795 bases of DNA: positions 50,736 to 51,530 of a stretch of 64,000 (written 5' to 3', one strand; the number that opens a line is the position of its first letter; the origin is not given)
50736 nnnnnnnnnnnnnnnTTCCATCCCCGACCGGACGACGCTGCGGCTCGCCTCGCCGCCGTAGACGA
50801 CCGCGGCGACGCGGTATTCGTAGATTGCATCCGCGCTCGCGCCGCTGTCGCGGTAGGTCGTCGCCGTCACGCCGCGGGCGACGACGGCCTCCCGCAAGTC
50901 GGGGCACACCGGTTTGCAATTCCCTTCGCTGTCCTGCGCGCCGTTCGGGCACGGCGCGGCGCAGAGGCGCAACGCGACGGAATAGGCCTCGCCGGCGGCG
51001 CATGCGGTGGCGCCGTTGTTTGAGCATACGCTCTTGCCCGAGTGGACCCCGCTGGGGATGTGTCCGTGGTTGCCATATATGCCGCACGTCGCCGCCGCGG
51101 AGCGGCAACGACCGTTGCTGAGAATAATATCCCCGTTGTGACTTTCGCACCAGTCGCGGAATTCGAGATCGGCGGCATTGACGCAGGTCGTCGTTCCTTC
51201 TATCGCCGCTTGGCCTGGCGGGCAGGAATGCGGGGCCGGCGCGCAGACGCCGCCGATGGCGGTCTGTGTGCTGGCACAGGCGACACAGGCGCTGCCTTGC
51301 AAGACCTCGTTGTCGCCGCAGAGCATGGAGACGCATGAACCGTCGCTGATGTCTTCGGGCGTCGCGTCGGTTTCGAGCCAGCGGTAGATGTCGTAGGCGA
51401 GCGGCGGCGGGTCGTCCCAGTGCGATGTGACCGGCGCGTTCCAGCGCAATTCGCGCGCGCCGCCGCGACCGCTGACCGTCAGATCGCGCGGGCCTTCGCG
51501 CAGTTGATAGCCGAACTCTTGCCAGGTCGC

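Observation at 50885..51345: Unique Cys-rich (~16 Cys in ~150 aa) insertion inside one FN3-like domain of giant protein 2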

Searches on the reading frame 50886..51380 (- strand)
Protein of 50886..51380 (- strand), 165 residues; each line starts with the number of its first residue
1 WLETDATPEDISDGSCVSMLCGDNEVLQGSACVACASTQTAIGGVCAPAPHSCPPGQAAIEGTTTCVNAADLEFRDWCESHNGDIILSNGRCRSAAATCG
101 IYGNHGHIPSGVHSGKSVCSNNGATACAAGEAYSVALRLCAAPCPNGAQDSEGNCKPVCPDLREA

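Call 11: find_homologous_proteins(query=window:50886-51380:-, max_evalue=0.01)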
Query seq(165 aa): 28 candidates shared short words with the query, none scored E <= 0.01.

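Call 12: search_solved_structures(query=window:50886-51380:-, max_evalue=10, show_alignments=3)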
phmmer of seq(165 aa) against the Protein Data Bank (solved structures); distinct sequences matched with E-value up to 10: 0.

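Call 18: search_protein_families(library=ncbifam, proteins=[window:50886-51380:-], max_evalue=0.1)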
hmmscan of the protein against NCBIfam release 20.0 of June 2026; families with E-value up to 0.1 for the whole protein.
window:50886-51380:- (165 aa): 0 families

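Call 21: search_protein_representatives(protein=window:50886-51380:-)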
Query: 165 residues. Proteins with E-value up to 0.001 (for the whole library): 7; up to 1e-10: 6; up to 1e-30: 0. The best 7 are listed.
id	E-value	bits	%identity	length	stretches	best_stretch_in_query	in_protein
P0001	1.2e-29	119.9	39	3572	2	10-164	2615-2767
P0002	4.3e-28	114.8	39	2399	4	9-161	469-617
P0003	4.0e-17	79.1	39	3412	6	5-163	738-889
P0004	6.8e-16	75.1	43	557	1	12-160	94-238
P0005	1.9e-14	70.4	45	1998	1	30-157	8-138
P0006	1.2e-11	61.3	43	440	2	34-159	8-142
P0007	4.2e-08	49.7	38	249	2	43-140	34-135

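Call 32: list_cluster_members(proteins=[P0001, P0002, P0003, P0004, P0005, P0006, P0007])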
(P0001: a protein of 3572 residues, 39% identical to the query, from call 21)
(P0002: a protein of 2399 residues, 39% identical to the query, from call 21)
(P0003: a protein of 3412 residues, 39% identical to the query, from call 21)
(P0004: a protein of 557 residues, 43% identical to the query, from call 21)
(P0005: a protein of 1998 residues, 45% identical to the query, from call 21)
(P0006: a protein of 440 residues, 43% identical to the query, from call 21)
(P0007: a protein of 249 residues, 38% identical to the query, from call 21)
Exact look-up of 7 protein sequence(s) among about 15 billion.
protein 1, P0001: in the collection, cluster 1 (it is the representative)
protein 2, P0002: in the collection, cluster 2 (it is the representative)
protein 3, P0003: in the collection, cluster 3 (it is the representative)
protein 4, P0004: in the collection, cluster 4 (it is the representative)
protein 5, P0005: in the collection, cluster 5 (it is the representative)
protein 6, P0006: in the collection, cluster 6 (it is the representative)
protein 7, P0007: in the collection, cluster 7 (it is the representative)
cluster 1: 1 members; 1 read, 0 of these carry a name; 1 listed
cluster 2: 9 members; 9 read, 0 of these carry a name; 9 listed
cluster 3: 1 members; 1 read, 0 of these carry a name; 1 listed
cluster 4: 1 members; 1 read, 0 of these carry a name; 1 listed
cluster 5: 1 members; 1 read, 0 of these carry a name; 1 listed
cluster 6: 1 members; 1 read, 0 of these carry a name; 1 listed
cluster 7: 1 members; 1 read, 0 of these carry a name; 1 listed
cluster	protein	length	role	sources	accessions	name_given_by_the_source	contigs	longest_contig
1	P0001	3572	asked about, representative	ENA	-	-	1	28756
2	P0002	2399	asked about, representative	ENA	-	-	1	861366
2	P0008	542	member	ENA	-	-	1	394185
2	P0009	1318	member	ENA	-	-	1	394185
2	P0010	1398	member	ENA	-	-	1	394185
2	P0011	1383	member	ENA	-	-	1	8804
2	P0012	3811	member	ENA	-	-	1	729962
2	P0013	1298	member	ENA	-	-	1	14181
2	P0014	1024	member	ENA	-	-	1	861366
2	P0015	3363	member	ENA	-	-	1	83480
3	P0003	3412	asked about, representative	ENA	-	-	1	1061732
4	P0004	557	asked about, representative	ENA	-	-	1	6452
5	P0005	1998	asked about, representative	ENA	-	-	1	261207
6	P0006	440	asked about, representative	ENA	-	-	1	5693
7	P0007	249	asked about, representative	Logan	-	-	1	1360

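Call 33: find_encoding_contigs(protein=P0001, flank=10000, max_places=3)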
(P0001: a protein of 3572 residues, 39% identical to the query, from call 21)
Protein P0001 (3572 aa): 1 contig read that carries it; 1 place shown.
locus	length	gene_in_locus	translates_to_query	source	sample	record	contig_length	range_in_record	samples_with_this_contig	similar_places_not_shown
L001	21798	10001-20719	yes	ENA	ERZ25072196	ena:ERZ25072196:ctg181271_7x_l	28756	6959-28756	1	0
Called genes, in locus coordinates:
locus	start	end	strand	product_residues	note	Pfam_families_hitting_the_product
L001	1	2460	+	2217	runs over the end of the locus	-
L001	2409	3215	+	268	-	-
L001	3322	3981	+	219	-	-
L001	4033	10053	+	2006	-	-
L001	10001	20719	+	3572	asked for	-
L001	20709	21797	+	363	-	?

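Call 38: find_related_loci(query=A3, collection=genome_contigs, flank=10000)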
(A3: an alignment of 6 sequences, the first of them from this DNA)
Query A3 (165 aa) in genome_contigs; peptide patterns used: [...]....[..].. (x = any residue, [..] = any of these).
47 stretches matched a pattern, but none encodes a relative of the query by tblastn (E <= 1e-3).

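Call 39: find_related_loci(query=A3, collection=metagenome_contigs, flank=10000)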
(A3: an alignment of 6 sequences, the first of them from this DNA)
Query A3 (165 aa) in metagenome_contigs; peptide patterns used: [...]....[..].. (x = any residue, [..] = any of these).
52 stretches matched a pattern, but none encodes a relative of the query by tblastn (E <= 1e-3).

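Call 40: predict_structure(alignment_id=A2)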
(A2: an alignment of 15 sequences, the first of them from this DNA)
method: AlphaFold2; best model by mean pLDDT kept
length: 165 residues; sequences in the alignment: 15
mean_pLDDT: 79.9   pTM: 0.64
mean pLDDT of the five models: 79.9, 79.4, 78.0, 76.4, 74.5
residues with pLDDT >= 90: 61; 70-90: 73; 50-70: 17; < 50: 14
segments of 3 or more residues with pLDDT < 50: 1-7, 12-14, 163-165
pLDDT, mean of each block of 10 residues (from residue 1): 45 52 80 86 72 81 87 93 82 91 95 93 94 88 82 73 48
secondary structure, 60 per line:
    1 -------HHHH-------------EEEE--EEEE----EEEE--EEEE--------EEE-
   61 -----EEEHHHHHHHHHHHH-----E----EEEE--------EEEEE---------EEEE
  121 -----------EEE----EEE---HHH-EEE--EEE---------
elements in order: H8-11 E25-28 E31-34 E39-42 E45-48 E57-59 E66-68 H69-80 E91-94 E103-107 E117-120 E132-134 E139-141 E149-151 E154-156

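Call 43: find_encoding_contigs(protein=P0003, flank=10000, max_places=2)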
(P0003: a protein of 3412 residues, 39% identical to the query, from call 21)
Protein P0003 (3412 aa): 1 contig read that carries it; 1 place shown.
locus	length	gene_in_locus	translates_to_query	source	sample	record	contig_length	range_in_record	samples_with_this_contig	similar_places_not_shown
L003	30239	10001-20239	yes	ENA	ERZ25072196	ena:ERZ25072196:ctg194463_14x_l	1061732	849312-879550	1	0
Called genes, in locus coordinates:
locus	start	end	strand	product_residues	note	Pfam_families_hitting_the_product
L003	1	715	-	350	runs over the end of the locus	PF12006:DUF3500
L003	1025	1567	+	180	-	-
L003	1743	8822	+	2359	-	PF00023:Ank (faint), PF12796:Ank_2 (faint), PF13606:Ank_3 (faint), PF13637:Ank_4 (faint), PF13857:Ank_5 (faint)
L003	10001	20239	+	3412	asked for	PF00023:Ank (faint), PF12796:Ank_2 (faint), PF13637:Ank_4 (faint)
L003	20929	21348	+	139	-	PF03653:UPF0093, PF05425:CopD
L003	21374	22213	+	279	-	-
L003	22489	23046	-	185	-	-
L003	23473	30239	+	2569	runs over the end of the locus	PF12796:Ank_2 (faint), PF00023:Ank (faint), PF13606:Ank_3 (faint)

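Call 47: fold_search(model_id=the predicted structure, library=pdb)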
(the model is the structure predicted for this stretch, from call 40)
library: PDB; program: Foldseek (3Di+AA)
matches with E <= 10: 75; with E <= 0.001: 0
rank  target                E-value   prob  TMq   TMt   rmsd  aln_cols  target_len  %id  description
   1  8jut_A                4.0e-01  0.06  0.15  0.02  14.0       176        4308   15  rat megalin RAP complex (released 2024-06-19)
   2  6mhr_C                1.4e+00  0.04  0.15  0.18  18.4       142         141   15  Structure of the human 4-1BB / Urelumab Fab complex (released 2018-11-21)
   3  8szi_B                1.4e+00  0.11  0.16  0.04   8.3        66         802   20  Cryo-EM structure of PAM-free human calcium-sensing receptor CaSR-Gi complex in lipid nanodiscs (released 2024-02-07)
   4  8gye_A                1.4e+00  0.05  0.16  0.19  13.8       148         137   11  Crystal Structure of the 4-1BB in complex with ZG033 Fab (released 2023-09-27)
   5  4m4p_A                1.5e+00  0.23  0.16  0.06   7.7        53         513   24  Crystal structure of EPHA4 ectodomain (released 2013-10-30)
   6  4m4r_A                1.8e+00  0.21  0.16  0.06   7.7        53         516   24  Epha4 ectodomain complex with ephrin a5 (released 2013-10-30)
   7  5wiw_A                1.8e+00  0.18  0.17  0.24   7.9        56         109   23  Crystal structure of murine 4-1BB N128A mutant from HEK293T cells in P43 space group (released 2017-12-20)
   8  6mhr_F                1.8e+00  0.04  0.17  0.19  12.5       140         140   14  Structure of the human 4-1BB / Urelumab Fab complex (released 2018-11-21)
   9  8trt_D                2.1e+00  0.18  0.19  0.24   6.0        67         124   18  Structure of the EphA2 CRD bound to FabS1CE_C1, monoclinic form (released 2023-11-22)
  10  7m3f_B                2.1e+00  0.08  0.13  0.04   8.4        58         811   19  Asymmetric Activation of the Calcium Sensing Receptor Homodimer (released 2021-06-30)
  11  7fh1_A                2.1e+00  0.06  0.21  0.06  11.7       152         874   13  Structure of the human Meckelin (released 2021-12-01)
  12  7qbe_B                2.3e+00  0.10  0.13  0.25  13.4        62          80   13  TC:CD320 in complex with nanobody TC-Nb11 (released 2022-03-16)
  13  9c1p_B                2.3e+00  0.07  0.13  0.04   8.5        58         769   19  Structure of Calcium-Sensing Receptor in complex with positive allosteric modulator '6218 (released 2024-10-02)
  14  9f7z_F                2.3e+00  0.04  0.17  0.20  12.2       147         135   12  Crystal structure of human 4-1BB/TNFRSF9 in complex with the anti-4-1BB DARPin protein (released 2025-05-21)
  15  5wjf_B                2.4e+00  0.15  0.17  0.20   7.9        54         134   24  Crystal structure of murine 4-1BB from HEK293T cells in P21212 space group (released 2017-12-20)
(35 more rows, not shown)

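Call 48: search_protein_families(library=pfam, alignment_id=A2, max_evalue=1)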
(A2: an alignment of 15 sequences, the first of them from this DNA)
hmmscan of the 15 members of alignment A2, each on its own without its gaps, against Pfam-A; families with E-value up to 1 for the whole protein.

A. member 1, seq(165 aa): 0 families

B. families by the number of members that match (of 15 scanned): 14 families
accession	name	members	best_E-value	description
PF19052.5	BRINP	2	0.015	BMP/retinoic acid-inducible neural-specific protein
PF13948.11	DUF4215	2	0.086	Domain of unknown function (DUF4215)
PF15913.10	Furin-like_2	2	0.45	Furin-like repeat, cysteine-rich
PF21711.3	DCTN5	1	0.0021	Dynactin subunit 5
PF01683.23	EB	1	0.0023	EB module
PF12662.13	cEGF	1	0.053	Complement Clr-like EGF-like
PF12837.12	Fer4_6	1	0.2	4Fe-4S binding domain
PF23308.1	TSP1_TSH7A-B_C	1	0.29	THS7A/B C-terminal TSP1 domain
PF01414.25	DSL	1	0.4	Delta serrate ligand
PF19202.5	DUF5874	1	0.41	Family of unknown function (DUF5874)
PF23091.2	TNFR_ELAPOR1_6th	1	0.63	ELAPOR1-like, TNF receptor-like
PF04942.19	CC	1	0.73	CC domain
PF00757.25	Furin-like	1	0.79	Furin-like cysteine rich region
PF25314.1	TNFR_nem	1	0.88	TNF receptor-like domain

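Call 62: find_encoding_contigs(protein=P0002, flank=6000, max_places=3)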
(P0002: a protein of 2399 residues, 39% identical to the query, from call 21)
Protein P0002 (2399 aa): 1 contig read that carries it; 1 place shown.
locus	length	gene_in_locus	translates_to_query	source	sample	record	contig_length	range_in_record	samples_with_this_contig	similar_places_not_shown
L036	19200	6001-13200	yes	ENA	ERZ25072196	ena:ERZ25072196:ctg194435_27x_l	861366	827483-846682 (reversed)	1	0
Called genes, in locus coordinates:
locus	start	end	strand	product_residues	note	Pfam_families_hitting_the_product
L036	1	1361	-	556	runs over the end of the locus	PF00732:GMC_oxred_N, PF00890:FAD_binding_2 (faint), PF05834:Lycopene_cycl (weak), PF13450:NAD_binding_8 (faint), PF05199:GMC_oxred_C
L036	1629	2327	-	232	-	-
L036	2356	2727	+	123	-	PF01192:RNA_pol_Rpb6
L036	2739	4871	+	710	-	PF01966:HD, PF13328:HD_4, PF04607:RelA_SpoT, PF02824:TGS, PF19296:RelA_AH (faint), PF28438:RelA_RIS, PF13291:ACT_4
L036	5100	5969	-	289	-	-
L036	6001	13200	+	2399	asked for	PF13637:Ank_4 (faint), PF00023:Ank (faint), PF12796:Ank_2 (faint), PF24521:Ank_KRIT1 (faint)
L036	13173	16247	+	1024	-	PF18998:Flg_new_2 (weak)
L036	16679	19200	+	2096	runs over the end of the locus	PF12796:Ank_2 (faint), PF00023:Ank (faint), PF13606:Ank_3 (faint), PF18998:Flg_new_2 (weak)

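Call 63: find_encoding_contigs(protein=P0005, flank=6000, max_places=3)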
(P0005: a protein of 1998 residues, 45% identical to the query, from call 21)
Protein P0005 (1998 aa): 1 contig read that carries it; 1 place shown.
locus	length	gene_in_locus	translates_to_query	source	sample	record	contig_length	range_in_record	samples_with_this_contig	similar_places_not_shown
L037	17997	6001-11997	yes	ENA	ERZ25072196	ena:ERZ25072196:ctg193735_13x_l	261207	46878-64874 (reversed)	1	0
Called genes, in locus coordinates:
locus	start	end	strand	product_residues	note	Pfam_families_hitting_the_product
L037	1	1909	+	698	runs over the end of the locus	PF00378:ECH_1, PF16113:ECH_2, PF02737:3HCDH_N, PF00725:3HCDH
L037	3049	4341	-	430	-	PF00501:AMP-binding, PF14535:AMP-binding_C_2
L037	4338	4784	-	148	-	PF03061:4HBT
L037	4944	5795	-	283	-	PF13936:HTH_38 (weak)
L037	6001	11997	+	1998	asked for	PF12796:Ank_2 (faint), PF00023:Ank (faint), PF13606:Ank_3 (faint), PF13637:Ank_4 (faint), PF13857:Ank_5 (faint)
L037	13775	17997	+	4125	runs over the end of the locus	PF00023:Ank (faint), PF12796:Ank_2 (faint), PF13606:Ank_3 (faint), PF13637:Ank_4 (faint), PF13857:Ank_5 (faint)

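Call 64: find_encoding_contigs(protein=P0007, flank=3000, max_places=3)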
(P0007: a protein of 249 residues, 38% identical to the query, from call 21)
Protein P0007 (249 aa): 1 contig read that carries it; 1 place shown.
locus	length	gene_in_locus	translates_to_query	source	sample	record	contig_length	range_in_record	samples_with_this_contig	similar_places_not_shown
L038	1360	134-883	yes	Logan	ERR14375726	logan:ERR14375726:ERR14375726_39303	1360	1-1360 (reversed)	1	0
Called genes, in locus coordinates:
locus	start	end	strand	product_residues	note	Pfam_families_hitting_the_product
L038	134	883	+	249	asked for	-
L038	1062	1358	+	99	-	?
